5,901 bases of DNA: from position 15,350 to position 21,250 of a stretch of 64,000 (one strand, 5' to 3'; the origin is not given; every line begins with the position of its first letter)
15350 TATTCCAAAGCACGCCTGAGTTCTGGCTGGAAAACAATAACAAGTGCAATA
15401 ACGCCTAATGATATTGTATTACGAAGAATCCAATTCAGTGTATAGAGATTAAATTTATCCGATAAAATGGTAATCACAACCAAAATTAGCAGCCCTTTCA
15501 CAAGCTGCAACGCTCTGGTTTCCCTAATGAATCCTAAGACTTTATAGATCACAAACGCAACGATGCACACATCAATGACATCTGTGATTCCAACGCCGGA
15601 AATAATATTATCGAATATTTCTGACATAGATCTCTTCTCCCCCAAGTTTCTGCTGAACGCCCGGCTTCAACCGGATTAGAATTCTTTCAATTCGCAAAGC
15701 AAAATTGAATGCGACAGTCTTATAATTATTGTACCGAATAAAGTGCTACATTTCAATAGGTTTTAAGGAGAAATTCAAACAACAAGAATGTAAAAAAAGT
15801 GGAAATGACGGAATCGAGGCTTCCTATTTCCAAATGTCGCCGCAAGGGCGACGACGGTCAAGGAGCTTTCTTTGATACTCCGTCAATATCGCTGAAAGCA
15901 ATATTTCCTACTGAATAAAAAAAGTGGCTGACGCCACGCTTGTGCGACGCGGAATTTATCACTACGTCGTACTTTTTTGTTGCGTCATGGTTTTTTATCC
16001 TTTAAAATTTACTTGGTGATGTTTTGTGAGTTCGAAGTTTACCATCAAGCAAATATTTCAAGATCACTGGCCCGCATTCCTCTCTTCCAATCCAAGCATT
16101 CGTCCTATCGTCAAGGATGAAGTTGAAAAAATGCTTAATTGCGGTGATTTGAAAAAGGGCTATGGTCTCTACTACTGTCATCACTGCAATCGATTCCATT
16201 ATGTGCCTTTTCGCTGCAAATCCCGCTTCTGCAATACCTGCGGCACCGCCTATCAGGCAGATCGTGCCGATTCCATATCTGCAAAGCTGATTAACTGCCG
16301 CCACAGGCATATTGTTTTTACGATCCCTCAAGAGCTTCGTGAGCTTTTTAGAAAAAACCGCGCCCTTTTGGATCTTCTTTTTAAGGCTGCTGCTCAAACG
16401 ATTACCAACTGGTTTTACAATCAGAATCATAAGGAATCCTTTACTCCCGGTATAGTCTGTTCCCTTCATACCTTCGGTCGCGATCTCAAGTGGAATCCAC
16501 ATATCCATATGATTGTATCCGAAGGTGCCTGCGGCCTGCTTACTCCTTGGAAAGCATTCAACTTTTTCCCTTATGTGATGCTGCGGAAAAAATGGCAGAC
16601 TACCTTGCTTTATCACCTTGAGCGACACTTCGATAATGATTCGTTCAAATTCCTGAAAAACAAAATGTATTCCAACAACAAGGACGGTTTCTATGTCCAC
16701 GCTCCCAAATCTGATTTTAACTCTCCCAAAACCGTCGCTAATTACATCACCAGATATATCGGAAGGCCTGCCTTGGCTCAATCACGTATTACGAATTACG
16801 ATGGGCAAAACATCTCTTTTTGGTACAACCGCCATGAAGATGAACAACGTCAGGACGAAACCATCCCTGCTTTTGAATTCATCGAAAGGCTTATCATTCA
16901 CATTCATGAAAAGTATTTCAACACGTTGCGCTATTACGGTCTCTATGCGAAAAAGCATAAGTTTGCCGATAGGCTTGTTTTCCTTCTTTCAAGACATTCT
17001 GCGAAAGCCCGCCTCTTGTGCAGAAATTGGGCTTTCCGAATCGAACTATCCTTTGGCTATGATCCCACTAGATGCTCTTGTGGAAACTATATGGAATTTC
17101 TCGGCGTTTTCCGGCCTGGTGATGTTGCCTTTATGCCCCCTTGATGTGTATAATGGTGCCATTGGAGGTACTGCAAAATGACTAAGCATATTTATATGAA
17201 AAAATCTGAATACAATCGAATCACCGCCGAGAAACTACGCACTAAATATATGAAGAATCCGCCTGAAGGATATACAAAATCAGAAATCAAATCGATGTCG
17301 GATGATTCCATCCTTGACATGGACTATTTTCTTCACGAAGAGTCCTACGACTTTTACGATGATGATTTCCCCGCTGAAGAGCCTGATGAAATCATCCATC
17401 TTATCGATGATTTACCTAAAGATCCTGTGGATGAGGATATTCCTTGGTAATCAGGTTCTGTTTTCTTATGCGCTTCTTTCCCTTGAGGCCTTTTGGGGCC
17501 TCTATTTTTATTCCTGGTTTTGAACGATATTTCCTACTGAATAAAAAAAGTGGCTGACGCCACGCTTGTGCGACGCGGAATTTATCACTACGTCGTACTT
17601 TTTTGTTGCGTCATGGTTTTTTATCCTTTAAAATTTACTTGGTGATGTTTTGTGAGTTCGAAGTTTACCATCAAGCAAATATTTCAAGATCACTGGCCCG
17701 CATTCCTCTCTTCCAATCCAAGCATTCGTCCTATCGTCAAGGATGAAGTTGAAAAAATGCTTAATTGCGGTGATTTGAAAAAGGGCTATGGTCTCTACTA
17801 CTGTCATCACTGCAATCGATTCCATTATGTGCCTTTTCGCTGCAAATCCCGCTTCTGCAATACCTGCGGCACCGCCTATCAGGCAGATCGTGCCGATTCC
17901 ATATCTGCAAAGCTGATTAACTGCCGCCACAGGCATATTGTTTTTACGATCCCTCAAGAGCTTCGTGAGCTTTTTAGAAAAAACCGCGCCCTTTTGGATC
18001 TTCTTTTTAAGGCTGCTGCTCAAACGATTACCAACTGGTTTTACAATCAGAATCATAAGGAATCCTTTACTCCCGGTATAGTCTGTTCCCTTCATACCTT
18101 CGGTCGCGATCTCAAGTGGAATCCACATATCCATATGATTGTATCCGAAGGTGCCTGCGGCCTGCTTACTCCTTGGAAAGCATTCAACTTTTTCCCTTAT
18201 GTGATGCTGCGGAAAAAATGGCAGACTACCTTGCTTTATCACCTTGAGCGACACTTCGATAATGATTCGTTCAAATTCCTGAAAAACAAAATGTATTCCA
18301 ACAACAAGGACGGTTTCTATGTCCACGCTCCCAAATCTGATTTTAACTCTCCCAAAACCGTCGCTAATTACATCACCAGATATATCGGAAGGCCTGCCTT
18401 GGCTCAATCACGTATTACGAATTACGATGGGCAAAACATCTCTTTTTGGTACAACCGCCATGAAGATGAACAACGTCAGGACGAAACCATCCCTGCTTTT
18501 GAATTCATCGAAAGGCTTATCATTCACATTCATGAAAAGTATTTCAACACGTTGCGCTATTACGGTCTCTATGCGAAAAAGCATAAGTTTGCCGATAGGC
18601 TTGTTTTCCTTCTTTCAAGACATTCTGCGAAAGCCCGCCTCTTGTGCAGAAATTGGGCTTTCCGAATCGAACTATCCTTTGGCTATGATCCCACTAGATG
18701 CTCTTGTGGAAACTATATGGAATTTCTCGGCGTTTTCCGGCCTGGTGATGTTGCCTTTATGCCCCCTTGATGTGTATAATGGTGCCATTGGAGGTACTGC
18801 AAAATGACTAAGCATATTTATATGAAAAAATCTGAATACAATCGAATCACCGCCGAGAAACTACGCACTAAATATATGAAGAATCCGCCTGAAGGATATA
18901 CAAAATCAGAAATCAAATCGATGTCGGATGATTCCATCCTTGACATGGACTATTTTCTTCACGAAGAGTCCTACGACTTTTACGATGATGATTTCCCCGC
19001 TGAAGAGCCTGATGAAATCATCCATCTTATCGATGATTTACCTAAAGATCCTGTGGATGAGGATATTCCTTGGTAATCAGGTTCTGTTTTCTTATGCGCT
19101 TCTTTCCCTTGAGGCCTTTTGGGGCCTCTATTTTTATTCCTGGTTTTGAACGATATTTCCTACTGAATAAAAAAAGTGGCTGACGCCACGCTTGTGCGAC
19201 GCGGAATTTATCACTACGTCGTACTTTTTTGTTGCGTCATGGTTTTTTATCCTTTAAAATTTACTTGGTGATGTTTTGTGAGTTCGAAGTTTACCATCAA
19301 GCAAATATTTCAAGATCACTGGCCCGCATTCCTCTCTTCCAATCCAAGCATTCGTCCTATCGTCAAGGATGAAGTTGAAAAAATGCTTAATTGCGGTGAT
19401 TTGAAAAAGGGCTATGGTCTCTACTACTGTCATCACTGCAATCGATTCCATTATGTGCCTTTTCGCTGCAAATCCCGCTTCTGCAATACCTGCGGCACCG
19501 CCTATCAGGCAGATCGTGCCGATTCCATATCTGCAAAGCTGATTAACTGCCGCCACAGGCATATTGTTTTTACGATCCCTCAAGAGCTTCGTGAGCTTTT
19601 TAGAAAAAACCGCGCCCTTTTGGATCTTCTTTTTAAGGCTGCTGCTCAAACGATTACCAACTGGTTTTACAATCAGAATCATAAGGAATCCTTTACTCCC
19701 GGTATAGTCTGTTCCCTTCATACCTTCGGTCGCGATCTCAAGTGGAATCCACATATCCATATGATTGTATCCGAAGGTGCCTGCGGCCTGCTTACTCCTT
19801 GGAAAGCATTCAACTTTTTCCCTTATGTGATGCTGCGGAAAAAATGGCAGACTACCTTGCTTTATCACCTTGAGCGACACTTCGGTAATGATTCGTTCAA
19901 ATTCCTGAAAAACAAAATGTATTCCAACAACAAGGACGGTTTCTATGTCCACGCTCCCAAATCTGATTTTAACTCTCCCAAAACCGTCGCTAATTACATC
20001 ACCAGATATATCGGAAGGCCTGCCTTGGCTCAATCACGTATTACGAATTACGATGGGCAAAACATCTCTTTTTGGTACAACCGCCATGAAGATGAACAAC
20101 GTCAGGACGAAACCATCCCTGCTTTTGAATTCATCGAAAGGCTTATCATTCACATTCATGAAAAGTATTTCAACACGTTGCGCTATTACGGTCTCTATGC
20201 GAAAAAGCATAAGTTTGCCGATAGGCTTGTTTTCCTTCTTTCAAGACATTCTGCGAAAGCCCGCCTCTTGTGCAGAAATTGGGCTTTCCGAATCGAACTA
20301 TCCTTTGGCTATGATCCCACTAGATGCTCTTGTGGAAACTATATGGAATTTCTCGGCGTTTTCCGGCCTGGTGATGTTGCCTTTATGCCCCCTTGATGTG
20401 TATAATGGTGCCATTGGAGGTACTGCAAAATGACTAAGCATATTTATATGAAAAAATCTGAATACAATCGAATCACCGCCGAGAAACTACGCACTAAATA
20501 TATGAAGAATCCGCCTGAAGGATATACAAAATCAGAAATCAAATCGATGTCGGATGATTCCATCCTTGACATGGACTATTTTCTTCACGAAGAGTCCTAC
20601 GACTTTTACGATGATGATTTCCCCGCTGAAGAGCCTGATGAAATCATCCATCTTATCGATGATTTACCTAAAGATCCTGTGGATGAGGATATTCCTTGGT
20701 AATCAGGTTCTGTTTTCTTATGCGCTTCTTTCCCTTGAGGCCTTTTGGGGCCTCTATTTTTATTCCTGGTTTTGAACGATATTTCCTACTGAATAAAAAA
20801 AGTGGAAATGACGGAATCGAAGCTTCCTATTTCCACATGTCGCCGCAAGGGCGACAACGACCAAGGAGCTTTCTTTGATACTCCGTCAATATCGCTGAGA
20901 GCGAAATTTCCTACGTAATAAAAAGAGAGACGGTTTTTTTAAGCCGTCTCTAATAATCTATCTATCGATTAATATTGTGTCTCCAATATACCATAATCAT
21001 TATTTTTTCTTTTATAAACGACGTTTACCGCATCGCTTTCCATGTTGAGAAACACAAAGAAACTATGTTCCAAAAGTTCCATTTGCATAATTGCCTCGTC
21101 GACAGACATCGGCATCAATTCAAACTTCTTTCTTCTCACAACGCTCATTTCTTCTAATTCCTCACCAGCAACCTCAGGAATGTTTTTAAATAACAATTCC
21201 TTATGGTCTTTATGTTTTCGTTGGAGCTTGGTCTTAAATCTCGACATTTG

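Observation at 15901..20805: Near-perfect head-to-tail triplication of an IS91-family rolling-circle element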

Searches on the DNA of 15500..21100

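Call 7: search_rna_families(source=window, start=15500, end=21100, threshold=evalue, max_evalue=1, show_alignments=3)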
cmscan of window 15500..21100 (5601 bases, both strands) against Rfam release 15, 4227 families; matches with E-value up to 1: 0.
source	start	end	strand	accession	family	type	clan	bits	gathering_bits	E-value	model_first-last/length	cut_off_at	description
